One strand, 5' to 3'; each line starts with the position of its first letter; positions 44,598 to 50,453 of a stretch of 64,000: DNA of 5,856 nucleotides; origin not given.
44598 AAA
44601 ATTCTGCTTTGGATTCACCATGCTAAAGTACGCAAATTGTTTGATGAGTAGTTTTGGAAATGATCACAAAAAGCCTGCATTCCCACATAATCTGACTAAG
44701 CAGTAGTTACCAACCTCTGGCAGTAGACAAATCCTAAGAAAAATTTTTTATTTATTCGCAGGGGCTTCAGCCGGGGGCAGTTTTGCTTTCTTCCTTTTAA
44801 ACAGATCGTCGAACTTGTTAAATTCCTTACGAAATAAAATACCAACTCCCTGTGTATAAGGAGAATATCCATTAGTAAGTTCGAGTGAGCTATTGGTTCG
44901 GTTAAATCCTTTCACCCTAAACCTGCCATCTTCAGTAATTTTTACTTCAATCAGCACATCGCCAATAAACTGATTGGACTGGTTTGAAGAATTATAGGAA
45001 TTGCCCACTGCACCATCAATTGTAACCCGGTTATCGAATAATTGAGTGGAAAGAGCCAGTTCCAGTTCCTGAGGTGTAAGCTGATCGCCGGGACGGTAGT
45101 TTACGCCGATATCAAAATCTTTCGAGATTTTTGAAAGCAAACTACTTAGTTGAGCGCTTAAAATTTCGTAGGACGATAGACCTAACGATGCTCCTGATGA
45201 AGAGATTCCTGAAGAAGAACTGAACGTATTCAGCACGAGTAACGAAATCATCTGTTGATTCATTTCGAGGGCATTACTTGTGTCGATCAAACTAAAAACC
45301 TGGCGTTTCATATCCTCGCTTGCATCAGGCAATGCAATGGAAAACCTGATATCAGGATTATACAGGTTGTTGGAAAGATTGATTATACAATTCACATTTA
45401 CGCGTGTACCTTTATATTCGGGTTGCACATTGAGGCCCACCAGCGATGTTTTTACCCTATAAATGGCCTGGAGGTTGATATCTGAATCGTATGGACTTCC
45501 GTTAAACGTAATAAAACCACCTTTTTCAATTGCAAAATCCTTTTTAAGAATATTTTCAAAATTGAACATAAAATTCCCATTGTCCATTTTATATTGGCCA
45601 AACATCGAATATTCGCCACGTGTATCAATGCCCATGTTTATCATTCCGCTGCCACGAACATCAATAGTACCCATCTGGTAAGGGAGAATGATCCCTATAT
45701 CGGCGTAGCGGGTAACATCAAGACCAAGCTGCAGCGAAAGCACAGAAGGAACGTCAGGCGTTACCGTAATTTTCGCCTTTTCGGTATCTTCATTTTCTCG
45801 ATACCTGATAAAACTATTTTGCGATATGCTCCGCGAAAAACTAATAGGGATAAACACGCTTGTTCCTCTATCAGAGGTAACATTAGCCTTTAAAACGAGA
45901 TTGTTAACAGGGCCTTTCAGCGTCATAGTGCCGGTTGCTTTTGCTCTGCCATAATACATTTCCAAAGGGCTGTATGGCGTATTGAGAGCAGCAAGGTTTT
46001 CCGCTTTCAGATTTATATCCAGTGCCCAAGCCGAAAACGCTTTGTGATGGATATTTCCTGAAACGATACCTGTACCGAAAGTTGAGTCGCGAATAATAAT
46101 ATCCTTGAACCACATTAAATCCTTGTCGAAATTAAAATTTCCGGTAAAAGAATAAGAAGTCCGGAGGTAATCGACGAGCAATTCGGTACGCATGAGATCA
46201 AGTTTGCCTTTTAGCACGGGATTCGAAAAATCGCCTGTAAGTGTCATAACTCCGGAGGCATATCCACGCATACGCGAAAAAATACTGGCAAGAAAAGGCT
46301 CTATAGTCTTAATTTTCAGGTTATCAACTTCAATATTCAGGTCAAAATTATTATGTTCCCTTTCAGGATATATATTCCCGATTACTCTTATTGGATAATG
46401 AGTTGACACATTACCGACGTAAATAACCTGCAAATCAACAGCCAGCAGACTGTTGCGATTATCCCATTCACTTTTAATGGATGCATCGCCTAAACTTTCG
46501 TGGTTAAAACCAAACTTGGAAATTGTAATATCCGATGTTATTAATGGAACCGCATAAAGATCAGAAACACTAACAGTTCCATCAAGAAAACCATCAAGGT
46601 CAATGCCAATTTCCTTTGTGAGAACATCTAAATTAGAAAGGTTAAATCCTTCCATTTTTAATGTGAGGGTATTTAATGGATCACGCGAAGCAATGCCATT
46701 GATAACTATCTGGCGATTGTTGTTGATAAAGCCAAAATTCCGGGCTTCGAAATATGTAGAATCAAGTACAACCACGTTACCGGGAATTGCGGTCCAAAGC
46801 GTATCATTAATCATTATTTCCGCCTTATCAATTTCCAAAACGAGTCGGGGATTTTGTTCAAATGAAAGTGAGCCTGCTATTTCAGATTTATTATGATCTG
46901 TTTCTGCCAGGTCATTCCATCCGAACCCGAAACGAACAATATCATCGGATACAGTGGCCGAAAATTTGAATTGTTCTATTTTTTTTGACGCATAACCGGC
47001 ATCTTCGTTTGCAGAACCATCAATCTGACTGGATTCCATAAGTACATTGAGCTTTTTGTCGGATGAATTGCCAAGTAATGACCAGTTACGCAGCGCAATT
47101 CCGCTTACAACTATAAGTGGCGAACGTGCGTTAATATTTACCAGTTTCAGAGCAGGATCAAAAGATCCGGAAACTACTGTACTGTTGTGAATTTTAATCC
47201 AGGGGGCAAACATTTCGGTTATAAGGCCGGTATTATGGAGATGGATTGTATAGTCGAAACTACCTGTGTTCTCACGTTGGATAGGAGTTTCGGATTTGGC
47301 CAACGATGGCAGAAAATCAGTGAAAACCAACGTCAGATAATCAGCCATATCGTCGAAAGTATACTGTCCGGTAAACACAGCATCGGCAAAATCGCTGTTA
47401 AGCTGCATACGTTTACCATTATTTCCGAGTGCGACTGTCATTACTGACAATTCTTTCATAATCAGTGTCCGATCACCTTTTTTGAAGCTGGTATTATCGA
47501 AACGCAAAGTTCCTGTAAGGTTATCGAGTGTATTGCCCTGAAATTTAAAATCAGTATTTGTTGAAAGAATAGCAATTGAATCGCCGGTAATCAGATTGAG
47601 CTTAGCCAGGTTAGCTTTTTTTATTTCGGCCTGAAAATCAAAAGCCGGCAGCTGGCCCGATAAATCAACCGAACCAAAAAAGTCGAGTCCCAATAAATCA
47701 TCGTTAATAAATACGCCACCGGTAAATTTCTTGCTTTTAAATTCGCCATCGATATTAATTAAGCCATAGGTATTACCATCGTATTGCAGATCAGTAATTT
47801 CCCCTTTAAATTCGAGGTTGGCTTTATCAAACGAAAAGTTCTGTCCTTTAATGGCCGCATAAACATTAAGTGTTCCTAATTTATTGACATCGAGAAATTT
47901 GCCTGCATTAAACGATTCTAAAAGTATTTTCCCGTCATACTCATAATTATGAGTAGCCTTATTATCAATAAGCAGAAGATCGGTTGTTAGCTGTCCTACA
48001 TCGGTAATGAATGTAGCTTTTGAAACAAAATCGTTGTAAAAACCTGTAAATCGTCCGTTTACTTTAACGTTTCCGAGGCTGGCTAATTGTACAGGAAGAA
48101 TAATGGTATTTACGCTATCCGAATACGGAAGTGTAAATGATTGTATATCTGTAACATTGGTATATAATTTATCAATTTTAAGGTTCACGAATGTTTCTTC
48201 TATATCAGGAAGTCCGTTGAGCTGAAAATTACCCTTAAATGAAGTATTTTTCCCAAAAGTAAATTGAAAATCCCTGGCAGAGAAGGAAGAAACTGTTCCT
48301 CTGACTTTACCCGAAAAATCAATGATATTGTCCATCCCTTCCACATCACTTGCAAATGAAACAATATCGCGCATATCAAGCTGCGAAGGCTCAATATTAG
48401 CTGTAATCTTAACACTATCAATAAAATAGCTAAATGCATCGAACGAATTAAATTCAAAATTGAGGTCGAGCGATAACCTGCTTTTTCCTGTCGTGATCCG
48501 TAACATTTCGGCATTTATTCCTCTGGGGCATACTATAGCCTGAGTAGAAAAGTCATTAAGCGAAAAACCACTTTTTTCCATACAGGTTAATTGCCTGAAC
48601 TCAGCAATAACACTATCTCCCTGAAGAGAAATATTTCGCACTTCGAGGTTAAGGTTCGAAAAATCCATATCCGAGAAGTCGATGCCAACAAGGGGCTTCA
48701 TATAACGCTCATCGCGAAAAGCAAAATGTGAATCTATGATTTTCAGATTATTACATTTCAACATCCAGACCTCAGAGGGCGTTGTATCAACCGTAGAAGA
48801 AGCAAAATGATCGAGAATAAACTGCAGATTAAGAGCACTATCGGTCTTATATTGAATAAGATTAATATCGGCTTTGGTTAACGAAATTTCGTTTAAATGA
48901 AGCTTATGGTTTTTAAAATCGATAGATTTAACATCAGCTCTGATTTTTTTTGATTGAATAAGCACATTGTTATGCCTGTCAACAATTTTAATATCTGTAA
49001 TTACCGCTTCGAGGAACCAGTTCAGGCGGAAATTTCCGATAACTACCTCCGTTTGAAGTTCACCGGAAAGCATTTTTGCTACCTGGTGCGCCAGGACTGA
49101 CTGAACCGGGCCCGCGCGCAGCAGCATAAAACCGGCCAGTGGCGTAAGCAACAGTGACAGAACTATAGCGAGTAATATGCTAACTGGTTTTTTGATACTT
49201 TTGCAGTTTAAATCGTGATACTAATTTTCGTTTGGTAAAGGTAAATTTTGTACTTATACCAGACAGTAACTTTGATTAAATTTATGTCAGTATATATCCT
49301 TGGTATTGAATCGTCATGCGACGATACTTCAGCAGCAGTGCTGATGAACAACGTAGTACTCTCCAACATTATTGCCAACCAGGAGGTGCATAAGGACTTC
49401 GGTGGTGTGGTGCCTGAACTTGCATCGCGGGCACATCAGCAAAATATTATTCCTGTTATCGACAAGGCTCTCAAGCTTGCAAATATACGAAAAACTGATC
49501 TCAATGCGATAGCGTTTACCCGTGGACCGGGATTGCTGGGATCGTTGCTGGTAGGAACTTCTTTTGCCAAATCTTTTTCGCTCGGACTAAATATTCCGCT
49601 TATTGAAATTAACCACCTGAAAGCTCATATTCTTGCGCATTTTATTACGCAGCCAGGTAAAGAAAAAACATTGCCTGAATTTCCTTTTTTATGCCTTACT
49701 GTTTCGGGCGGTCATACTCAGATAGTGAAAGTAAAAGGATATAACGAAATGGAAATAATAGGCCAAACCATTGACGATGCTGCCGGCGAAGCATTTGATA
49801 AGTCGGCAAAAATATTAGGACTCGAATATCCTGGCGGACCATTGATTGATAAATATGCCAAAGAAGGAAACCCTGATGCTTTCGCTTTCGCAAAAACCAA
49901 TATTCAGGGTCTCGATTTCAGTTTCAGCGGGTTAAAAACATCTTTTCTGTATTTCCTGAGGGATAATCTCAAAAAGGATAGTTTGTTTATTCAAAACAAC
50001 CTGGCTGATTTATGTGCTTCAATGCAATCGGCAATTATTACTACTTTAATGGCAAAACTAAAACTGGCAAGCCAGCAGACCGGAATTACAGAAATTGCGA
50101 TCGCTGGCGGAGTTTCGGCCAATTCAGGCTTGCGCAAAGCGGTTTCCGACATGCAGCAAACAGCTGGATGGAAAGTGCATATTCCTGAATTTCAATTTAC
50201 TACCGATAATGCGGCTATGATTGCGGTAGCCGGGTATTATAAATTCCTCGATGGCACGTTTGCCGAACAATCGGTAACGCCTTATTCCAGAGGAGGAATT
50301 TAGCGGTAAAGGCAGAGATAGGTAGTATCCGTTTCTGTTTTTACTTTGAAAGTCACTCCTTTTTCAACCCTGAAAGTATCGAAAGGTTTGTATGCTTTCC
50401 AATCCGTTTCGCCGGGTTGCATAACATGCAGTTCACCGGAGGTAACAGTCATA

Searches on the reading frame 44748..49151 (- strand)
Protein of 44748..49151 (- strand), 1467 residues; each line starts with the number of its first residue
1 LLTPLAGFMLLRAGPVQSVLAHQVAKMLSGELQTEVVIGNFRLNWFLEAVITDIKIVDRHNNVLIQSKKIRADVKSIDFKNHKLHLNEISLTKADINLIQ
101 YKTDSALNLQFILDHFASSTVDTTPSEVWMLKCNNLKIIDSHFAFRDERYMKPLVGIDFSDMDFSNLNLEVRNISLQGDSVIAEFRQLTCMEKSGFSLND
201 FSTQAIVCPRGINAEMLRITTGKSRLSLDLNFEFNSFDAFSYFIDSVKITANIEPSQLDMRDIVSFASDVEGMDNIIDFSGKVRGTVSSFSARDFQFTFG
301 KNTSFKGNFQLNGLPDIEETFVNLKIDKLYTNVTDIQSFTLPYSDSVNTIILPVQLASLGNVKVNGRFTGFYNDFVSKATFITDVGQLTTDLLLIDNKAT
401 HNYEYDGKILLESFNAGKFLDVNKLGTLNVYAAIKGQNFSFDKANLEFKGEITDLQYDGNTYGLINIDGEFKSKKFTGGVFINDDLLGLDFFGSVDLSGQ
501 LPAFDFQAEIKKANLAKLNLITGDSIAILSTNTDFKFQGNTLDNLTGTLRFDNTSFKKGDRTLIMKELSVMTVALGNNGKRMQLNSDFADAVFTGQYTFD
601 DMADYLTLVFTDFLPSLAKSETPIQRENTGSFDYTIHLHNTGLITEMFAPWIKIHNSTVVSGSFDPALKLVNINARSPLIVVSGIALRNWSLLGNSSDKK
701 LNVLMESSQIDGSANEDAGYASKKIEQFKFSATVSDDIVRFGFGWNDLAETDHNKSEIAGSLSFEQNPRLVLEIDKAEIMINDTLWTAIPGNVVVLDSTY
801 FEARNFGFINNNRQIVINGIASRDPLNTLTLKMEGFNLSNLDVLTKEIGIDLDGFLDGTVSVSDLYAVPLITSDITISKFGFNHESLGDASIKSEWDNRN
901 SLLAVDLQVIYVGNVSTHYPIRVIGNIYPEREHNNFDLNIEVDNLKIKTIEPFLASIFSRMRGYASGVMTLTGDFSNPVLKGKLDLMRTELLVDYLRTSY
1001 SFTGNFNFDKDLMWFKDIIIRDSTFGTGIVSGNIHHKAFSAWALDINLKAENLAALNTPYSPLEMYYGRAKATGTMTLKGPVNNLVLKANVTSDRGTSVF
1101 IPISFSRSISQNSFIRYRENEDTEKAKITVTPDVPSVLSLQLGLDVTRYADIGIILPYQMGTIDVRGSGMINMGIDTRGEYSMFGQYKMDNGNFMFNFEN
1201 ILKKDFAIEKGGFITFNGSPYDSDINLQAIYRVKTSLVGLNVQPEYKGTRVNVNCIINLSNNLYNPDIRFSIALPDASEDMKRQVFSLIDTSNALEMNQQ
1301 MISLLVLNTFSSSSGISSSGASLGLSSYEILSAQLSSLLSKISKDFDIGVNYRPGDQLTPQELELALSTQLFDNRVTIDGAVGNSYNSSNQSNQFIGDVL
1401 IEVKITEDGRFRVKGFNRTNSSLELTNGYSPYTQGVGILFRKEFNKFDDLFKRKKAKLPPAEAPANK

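Call 36: search_protein_families(library=pfam, proteins=[window:44748-49151:-], max_evalue=0.0001)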
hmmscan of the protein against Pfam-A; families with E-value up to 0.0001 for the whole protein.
window:44748-49151:- (1467 aa): 2 families
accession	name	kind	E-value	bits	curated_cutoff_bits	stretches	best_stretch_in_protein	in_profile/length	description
PF04357.19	TamB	-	7.4e-56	190.5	22.4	1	1020-1444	5-381/381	TamB, inner membrane protein subunit of TAM complex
PF05359.17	DUF748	-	8e-15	54.4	50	1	8-179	28-192/1037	Domain of Unknown Function (DUF748)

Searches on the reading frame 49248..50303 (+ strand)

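Call 36: search_protein_families(library=pfam, proteins=[window:49248-50303:+], max_evalue=0.0001)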
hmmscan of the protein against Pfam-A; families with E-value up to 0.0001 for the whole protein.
window:49248-50303:+ (351 aa): 2 families
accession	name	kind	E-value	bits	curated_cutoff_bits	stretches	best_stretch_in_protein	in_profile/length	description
PF00814.31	TsaD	-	1.4e-93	313.9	24.8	1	37-326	2-263/264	tRNA N6-adenosine threonylcarbamoyltransferase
PF22521.2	HypF_C_2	-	5.2e-05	23.6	27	1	250-314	164-228/241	Carbamoyltransferase, Kae1-like Domain, second subdomain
